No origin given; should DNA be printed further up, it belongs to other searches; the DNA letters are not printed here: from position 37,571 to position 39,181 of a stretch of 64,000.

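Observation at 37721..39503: Translationally coupled GuaD-like deaminase + TIR-like/helical-domain protein: candidate undescribed two-gene nucleotide-targeting (defence-like) cassette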

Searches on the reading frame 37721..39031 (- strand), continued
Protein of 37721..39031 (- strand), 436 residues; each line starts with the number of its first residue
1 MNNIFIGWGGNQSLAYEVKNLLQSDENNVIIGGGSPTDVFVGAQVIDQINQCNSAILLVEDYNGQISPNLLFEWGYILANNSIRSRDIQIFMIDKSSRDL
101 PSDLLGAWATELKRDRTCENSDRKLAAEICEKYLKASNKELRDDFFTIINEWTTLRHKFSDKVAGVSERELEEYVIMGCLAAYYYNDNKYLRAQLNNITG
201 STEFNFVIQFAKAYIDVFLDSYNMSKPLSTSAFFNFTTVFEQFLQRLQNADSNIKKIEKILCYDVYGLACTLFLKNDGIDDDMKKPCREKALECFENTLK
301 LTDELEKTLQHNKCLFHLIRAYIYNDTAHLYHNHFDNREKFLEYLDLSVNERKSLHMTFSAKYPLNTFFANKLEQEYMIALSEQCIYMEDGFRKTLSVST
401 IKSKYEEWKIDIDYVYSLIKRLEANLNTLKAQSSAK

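Call 60: search_protein_families(library=pfam, proteins=[L001:6032-7474:+, L013:5958-6551:+, L015:4895-7387:+, L003:8-826:+, L004:6579-7463:+], max_evalue=0.01)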
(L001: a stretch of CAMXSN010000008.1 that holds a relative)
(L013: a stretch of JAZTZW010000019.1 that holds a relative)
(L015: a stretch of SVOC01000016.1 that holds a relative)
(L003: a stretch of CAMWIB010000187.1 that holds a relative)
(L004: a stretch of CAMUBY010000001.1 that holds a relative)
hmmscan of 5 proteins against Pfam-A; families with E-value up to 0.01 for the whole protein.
L001:6032-7474:+ (480 aa): 1 family
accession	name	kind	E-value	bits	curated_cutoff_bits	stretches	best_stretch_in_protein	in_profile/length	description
PF00209.24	SNF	-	7.3e-62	210.2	27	2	173-473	182-483/524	Sodium:neurotransmitter symporter family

L013:5958-6551:+ (197 aa): 0 families

L015:4895-7387:+ (830 aa): 3 families
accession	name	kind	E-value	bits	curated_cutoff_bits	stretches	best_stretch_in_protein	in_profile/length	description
PF00933.27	Glyco_hydro_3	-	3.1e-36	125.8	27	1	564-758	61-253/316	Glycosyl hydrolase family 3 N terminal domain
PF01915.27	Glyco_hydro_3_C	-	2.1e-33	116.4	31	1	55-305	1-200/200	Glycosyl hydrolase family 3 C-terminal domain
PF14310.12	Fn3-like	-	4.8e-13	49.5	25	1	359-431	1-69/71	Fibronectin type III-like domain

L003:8-826:+ (272 aa): 1 family
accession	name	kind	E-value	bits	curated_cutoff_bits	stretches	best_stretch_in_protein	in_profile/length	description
PF00654.25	Voltage_CLC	-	0.0066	16.1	24.8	1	139-228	234-305/346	Voltage gated chloride channel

L004:6579-7463:+ (294 aa): 0 families

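Call 68: search_protein_families(library=padloc, proteins=[L105:1395-4211:+, L011:10134-11243:-, L011:9262-10122:-, L011:11547-13643:-, L101:8434-11055:-, L101:11058-11978:-], max_evalue=0.001)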
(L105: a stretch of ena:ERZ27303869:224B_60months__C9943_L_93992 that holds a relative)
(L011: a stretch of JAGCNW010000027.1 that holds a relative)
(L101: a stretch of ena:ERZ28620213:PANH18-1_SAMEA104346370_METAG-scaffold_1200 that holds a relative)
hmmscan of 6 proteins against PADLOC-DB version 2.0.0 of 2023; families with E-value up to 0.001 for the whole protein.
L105:1395-4211:+ (938 aa): 7 families
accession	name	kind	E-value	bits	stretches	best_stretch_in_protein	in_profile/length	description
PDLC02421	Aga_TIR-PNTD1-PNTD2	-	1.5e-12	45.3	1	2-109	6-118/430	Class I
PDLC02403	Aga_TIR-PNTD1-PNTD2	-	3.5e-12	44.1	1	2-110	5-118/443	Class I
PDLC05062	PDC-S66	-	6.3e-09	33.7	1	2-66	151-215/282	-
PDLC02012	SAVED5--SAVED_TIR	-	7.4e-07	26.6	1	2-66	16-79/404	-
PDLC03957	bSEFIR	-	1.6e-06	26.2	1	2-61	41-102/412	-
PDLC00280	PtuA1|PtuA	-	2.6e-05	21.4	1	183-228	19-64/445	AAA ATPase domain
PDLC04476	PDC-M16A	-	0.0004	16.9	1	177-212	14-48/691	-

L011:10134-11243:- (369 aa): 0 families

L011:9262-10122:- (286 aa): 0 families

L011:11547-13643:- (698 aa): 0 families

L101:8434-11055:- (873 aa): 2 families
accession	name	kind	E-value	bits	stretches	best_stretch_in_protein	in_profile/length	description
PDLC02706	PbeA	-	2.6e-05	21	0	459-548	594-678/722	PbeA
PDLC01759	Cas3b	-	0.00099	15.9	0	137-175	357-397/711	-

L101:11058-11978:- (306 aa): 7 families
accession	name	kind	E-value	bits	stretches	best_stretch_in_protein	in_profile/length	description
PDLC01457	WYL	-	4.2e-49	165.2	1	6-291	6-229/229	"CAS-I,CAS-II,CAS-III,CAS-IV,CAS-V,CAS-VI; associated_signaling"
PDLC01652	WYL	-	6.6e-27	92.8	1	135-303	18-162/162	"CAS-I,CAS-II,CAS-III,CAS-IV,CAS-V,CAS-VI; associated_signaling"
PDLC01766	Cas3c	-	6e-09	32.7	1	8-298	12-308/1009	-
PDLC03787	RTasWYL-YodC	-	9.1e-08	29.6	1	138-201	280-347/354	DRT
PDLC04133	mad1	-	7.5e-06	24.2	1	14-44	1-31/60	mads_1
PDLC02317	AbiEii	-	0.00019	18.5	1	138-211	313-382/396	AbiEii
PDLC01866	CARF3--CARF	-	0.00022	19.3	1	8-68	143-203/207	-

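Call 72: search_protein_families(library=pfam, proteins=[L101:7927-8388:+], max_evalue=0.05)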
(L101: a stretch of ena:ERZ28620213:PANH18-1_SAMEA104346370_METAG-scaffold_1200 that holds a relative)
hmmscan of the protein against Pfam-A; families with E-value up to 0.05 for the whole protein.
L101:7927-8388:+ (153 aa): 1 family
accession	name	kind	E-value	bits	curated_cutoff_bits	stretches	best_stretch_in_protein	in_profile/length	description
PF01451.26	LMWPc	-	9.7e-37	126.8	23.2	1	4-143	1-144/144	Low molecular weight phosphotyrosine protein phosphatase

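Call 73: search_protein_families(library=ncbifam, proteins=[L016:7397-7972:+, L101:7342-7926:+, L101:7927-8388:+], max_evalue=0.001)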
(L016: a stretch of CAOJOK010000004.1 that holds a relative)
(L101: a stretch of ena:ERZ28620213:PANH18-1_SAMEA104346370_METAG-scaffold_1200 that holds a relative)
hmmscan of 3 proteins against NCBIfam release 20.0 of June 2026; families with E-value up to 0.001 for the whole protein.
L016:7397-7972:+ (191 aa): 4 families
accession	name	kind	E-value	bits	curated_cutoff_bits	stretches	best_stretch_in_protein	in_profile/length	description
TIGR00730.1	TIGR00730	subfamily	2.2e-41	141.6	96.35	1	2-176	2-174/178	TIGR00730 family Rossman fold protein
NF058542.1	CtkRMPhLog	equivalog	6.4e-31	107.7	300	1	2-158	3-156/177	cytokinin riboside 5'-monophosphate phosphoribohydrolase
TIGR00725.1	TIGR00725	hypoth_equivalog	3.9e-15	55.6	106.9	1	2-145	3-133/159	TIGR00725 family protein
NF038390.1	Nsidase_PpnN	equivalog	0.00015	20.6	450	1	79-151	226-304/450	nucleotide 5'-monophosphate nucleosidase PpnN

L101:7342-7926:+ (194 aa): 3 families
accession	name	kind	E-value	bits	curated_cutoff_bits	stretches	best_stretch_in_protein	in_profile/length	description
TIGR00730.1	TIGR00730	subfamily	1.5e-49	168.2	96.35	1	2-180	2-178/178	TIGR00730 family Rossman fold protein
NF058542.1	CtkRMPhLog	equivalog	5.3e-38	130.7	300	1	3-175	4-173/177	cytokinin riboside 5'-monophosphate phosphoribohydrolase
TIGR00725.1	TIGR00725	hypoth_equivalog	7.4e-13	48.3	106.9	1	2-122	3-115/159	TIGR00725 family protein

L101:7927-8388:+ (153 aa): 4 families
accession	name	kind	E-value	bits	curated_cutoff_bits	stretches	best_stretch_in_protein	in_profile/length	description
NF007520.0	PRK10126.1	equivalog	2e-11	44.5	243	1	4-137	5-129/147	low molecular weight protein-tyrosine-phosphatase Wzb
NF008486.0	PRK11391.1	equivalog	3.9e-11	43.6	247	1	4-137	9-133/148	phosphotyrosine-protein phosphatase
NF010053.0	PRK13530.1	subfamily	2.1e-05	24.9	215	1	4-85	6-79/133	arsenate reductase (thioredoxin)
TIGR02691.1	arsC_pI258_fam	equivalog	3e-05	24.3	174.3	1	5-86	2-75/129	arsenate reductase (thioredoxin)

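Call 78: search_dna_similar(query=window:37721-39031:-, collection=plasmids, mode=protein, max_evalue=0.001, max_rows=10)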
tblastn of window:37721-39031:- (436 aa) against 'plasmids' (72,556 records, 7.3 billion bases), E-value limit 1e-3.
No match.

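Call 79: search_dna_similar(query=window:37721-39031:-, collection=phages, mode=protein, max_evalue=0.001, max_rows=10)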
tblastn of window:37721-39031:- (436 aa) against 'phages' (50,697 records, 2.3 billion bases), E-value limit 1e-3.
No match.
